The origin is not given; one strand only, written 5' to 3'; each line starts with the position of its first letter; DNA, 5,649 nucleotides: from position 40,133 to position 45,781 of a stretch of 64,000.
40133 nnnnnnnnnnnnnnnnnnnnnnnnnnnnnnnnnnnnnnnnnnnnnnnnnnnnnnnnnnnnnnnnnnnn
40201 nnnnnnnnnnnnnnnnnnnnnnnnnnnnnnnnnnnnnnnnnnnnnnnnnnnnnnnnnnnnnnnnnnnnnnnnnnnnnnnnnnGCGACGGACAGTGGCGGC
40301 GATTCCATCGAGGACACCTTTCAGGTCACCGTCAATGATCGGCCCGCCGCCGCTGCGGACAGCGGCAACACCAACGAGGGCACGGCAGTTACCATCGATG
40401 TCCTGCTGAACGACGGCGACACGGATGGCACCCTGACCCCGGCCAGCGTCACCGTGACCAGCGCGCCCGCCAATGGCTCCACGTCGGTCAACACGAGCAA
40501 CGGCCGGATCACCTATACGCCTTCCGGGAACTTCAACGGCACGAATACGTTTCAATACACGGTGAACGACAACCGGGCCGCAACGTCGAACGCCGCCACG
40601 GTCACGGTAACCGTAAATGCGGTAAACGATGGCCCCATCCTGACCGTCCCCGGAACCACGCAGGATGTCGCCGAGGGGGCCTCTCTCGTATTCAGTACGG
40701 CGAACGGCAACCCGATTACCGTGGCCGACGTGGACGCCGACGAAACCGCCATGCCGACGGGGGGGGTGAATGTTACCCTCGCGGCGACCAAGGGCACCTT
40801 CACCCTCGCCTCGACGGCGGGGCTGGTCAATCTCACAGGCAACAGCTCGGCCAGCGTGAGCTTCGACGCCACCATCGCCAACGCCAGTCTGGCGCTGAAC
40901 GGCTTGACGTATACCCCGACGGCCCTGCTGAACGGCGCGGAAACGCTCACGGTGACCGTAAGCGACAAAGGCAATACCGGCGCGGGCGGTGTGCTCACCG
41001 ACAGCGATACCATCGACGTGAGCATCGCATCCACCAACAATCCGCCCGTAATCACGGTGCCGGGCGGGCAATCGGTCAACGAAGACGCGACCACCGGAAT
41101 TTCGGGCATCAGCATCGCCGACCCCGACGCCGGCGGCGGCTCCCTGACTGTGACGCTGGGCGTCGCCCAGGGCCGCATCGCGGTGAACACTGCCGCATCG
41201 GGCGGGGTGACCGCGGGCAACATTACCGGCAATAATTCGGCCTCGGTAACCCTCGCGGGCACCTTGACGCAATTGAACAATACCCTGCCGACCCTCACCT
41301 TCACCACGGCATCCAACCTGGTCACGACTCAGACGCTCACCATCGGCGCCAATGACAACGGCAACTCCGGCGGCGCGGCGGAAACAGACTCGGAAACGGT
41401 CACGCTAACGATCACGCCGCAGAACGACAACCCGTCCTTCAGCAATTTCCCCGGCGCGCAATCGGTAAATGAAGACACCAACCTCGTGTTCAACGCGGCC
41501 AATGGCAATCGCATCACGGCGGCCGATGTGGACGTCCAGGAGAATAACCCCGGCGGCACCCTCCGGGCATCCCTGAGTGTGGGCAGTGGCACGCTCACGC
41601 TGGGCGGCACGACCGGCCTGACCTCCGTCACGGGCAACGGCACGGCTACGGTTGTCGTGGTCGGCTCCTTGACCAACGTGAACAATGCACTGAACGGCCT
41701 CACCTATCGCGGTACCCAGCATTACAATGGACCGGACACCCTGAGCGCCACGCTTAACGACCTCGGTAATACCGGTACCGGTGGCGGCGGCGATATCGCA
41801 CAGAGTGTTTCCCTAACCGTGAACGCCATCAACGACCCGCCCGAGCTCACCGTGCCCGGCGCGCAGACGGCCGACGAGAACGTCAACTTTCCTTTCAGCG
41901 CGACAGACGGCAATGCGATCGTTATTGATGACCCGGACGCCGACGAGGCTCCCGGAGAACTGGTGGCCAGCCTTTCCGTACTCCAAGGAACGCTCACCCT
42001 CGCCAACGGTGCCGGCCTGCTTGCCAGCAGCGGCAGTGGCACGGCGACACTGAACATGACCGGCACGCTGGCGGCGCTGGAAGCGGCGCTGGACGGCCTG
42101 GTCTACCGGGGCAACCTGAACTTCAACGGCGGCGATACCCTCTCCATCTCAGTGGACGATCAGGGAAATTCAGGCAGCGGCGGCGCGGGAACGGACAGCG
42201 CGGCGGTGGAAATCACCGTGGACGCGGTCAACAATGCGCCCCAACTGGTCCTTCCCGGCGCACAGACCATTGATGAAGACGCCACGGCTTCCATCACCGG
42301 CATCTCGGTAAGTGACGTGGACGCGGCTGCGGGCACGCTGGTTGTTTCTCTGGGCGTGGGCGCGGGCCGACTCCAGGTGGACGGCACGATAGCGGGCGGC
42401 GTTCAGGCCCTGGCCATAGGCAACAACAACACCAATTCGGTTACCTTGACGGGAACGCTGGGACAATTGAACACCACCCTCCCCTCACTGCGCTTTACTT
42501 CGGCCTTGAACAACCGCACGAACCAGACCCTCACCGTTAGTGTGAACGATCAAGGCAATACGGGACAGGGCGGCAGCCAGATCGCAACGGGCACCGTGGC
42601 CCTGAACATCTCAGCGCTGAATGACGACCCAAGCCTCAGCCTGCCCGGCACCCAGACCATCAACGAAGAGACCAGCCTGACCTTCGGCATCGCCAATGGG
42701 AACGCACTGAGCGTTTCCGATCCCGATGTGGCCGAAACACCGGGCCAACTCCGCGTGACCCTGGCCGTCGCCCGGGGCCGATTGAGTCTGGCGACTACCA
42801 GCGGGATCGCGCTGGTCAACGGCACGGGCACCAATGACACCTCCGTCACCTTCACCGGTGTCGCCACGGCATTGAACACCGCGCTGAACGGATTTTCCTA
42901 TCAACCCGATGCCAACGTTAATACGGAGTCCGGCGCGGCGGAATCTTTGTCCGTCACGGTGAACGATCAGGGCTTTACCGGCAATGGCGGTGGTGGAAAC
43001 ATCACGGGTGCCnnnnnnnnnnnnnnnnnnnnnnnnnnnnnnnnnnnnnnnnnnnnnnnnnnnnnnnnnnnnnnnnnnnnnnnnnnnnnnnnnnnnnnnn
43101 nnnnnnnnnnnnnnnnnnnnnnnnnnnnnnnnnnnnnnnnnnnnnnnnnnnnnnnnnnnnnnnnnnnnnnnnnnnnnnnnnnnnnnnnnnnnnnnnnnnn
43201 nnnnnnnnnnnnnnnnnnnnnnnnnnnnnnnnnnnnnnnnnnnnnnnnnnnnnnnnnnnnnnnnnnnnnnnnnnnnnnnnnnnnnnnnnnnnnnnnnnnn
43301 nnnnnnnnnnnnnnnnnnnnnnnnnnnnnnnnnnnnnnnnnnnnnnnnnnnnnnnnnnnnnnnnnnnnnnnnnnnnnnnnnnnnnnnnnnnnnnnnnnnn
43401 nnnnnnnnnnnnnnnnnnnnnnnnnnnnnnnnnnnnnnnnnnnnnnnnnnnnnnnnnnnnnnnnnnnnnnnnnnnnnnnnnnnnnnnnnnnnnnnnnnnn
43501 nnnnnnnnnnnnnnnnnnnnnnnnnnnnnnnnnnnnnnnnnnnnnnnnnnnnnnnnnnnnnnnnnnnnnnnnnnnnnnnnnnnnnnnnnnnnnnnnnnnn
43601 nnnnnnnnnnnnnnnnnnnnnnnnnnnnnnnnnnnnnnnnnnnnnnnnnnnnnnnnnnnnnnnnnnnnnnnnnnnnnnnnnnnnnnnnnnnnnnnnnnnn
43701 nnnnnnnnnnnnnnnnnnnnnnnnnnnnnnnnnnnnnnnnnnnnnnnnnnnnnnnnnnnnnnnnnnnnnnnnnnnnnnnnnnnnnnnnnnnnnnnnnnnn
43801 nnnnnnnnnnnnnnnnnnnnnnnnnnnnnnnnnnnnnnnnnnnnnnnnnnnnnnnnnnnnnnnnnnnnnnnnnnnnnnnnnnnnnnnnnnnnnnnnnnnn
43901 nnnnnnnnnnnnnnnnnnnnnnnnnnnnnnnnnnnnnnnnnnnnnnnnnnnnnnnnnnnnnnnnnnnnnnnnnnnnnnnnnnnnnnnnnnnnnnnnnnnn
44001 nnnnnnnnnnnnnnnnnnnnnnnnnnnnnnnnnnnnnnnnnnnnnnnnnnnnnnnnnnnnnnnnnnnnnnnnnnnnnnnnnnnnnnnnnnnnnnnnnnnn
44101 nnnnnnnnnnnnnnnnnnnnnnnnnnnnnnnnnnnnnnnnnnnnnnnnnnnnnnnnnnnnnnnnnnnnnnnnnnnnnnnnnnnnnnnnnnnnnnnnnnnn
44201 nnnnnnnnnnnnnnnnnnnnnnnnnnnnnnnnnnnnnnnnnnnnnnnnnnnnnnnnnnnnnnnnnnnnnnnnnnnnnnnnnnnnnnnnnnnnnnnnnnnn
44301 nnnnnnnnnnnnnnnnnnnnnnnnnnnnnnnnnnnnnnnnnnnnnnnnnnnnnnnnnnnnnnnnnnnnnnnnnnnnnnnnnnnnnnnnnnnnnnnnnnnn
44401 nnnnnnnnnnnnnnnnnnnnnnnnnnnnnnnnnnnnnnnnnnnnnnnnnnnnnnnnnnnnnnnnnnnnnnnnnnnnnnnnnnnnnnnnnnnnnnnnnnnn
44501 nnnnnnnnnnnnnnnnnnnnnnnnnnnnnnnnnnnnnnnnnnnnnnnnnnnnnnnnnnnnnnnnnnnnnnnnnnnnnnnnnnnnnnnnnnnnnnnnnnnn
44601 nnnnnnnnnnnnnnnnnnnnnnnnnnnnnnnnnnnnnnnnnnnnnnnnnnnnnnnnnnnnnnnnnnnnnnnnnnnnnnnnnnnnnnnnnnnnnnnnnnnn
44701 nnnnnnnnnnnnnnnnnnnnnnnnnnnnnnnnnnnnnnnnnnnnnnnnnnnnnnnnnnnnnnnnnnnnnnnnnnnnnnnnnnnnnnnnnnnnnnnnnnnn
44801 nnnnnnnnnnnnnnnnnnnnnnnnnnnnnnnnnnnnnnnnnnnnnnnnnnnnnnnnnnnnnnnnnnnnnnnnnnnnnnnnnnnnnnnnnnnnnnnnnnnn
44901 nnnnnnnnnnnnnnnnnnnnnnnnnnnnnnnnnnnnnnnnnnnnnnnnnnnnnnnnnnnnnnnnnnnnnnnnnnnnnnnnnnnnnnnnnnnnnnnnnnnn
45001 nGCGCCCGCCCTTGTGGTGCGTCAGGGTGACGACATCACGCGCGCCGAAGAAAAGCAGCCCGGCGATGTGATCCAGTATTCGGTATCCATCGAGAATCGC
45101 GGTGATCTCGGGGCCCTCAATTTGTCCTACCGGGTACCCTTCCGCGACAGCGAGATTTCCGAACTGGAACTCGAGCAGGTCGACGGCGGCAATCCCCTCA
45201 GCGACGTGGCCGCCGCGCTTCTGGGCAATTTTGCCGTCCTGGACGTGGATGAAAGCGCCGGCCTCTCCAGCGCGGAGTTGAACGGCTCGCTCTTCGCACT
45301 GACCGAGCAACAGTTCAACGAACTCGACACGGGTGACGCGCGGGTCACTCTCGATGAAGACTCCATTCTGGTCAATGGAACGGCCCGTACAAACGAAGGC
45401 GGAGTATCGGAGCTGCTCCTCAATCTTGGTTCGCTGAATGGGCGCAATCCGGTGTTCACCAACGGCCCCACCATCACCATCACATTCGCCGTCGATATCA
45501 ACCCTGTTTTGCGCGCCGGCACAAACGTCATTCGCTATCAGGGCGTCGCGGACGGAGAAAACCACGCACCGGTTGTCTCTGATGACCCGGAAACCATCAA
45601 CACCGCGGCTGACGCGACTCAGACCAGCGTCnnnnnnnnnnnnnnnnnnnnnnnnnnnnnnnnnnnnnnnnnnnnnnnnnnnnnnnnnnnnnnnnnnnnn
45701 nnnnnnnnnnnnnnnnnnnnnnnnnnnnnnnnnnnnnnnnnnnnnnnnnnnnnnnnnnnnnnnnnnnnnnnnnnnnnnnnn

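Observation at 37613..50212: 12.6-kb gene for a 4199-aa surface protein with a long EF-hand/dockerin-like calcium-loop array, transcribed divergently from tssA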

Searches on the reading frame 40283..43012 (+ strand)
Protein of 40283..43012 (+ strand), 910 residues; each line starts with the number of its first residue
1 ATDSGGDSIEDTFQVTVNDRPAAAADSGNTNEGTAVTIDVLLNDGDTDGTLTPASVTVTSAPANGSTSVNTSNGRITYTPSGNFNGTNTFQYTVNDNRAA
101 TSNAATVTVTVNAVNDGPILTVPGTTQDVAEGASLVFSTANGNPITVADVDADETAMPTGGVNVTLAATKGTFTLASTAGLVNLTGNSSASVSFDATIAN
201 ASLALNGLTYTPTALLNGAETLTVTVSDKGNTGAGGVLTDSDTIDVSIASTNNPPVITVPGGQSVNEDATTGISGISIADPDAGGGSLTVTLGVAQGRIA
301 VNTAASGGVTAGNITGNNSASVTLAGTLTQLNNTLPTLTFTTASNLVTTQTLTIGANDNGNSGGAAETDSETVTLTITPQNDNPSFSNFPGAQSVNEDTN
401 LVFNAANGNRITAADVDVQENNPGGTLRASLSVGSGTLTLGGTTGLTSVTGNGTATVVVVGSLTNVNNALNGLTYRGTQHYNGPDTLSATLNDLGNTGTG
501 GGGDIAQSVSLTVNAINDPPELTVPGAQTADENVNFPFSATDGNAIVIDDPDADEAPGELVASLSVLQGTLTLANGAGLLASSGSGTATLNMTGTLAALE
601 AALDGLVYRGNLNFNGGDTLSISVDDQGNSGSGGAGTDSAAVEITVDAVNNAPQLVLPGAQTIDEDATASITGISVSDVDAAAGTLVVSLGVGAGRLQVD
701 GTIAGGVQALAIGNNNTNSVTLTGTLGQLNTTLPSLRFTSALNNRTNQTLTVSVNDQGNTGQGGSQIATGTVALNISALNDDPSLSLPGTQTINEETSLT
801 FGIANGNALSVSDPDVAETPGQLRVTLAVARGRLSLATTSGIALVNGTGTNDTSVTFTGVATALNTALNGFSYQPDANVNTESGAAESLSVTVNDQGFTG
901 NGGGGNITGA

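Call 22: search_protein_families(library=pfam, proteins=[window:40283-43012:+], max_evalue=0.01)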
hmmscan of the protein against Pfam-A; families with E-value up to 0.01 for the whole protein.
window:40283-43012:+ (910 aa): 3 families
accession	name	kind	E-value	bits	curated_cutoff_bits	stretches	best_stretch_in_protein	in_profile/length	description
PF17803.7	Cadherin_4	-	2.3e-18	66.9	25.1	2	12-78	4-71/71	Bacterial cadherin-like domain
PF17963.7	Big_9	-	6.2e-18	65.9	23.6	1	18-110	1-89/89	Bacterial Ig domain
PF17892.7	Cadherin_5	-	9.9e-13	48.2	26.5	1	17-111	1-97/98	Cadherin-like domain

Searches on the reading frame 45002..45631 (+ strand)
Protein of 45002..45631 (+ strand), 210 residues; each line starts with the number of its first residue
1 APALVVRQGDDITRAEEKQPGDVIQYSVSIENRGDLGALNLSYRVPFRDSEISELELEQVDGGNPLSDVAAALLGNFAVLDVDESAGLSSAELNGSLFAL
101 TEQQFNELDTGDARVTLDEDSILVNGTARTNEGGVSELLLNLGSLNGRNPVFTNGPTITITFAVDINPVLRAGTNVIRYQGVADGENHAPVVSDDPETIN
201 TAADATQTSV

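Call 79: search_protein_families(library=pfam, proteins=[window:45002-45631:+], max_evalue=1)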
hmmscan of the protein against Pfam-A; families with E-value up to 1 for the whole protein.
seq(210 aa): 2 families
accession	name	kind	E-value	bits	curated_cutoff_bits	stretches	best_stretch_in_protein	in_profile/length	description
PF25549.1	DUF7927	-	0.084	13.6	31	0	152-194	80-122/132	Domain of unknown function (DUF7927)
PF10439.15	Bacteriocin_IIc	-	0.23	11.9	27.1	1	51-75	6-34/59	Bacteriocin class II with double-glycine leader peptide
